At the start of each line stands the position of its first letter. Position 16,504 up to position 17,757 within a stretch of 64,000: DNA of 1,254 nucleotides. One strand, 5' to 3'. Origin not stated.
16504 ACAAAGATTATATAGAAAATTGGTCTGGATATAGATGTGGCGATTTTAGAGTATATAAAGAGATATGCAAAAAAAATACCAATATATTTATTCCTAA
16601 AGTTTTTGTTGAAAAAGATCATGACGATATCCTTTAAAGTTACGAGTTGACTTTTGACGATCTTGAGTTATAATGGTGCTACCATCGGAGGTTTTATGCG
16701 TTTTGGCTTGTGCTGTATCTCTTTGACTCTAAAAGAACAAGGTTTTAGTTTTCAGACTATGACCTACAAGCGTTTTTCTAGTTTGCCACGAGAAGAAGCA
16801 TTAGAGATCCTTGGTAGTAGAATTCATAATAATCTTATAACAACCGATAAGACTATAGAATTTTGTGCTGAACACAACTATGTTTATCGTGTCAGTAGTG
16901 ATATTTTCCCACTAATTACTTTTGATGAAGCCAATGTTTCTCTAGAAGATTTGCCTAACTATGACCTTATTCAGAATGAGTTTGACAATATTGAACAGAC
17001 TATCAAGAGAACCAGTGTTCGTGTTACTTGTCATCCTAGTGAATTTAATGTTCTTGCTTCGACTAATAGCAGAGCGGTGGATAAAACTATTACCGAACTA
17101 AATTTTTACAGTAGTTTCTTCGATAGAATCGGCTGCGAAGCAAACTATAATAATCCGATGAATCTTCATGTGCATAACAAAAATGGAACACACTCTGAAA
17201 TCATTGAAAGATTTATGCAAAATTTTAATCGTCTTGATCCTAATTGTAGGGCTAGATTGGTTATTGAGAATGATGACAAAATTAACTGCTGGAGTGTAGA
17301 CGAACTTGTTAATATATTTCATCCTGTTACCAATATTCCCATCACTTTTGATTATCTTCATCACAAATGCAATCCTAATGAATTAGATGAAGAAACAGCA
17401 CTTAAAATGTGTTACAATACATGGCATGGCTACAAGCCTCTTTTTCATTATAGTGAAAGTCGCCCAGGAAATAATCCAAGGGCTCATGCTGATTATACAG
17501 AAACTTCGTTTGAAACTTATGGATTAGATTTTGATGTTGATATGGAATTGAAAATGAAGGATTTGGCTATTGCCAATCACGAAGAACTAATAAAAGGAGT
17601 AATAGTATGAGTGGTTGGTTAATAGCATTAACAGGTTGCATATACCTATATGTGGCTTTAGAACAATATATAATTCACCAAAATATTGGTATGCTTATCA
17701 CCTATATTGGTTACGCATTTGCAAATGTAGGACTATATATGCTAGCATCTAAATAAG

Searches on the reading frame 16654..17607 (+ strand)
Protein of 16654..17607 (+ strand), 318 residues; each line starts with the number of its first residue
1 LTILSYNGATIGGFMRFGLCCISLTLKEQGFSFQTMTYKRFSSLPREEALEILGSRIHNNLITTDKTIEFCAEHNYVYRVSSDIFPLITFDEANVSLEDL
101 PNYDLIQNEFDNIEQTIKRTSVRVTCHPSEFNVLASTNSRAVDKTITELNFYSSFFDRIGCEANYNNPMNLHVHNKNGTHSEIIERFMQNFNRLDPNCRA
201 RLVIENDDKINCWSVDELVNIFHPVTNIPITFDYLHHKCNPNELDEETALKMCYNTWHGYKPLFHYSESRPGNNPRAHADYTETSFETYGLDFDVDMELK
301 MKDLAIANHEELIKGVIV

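Call 32: search_protein_families(library=phrogs, proteins=[window:16654-17607:+], max_evalue=0.00001)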
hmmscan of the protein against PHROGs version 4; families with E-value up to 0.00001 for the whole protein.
window:16654-17607:+ (318 aa): 1 family
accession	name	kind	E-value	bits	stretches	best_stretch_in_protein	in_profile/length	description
phrog_8420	-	DNA, RNA and nucleotide metabolism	7.1e-47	161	1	16-313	2-307/309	endonuclease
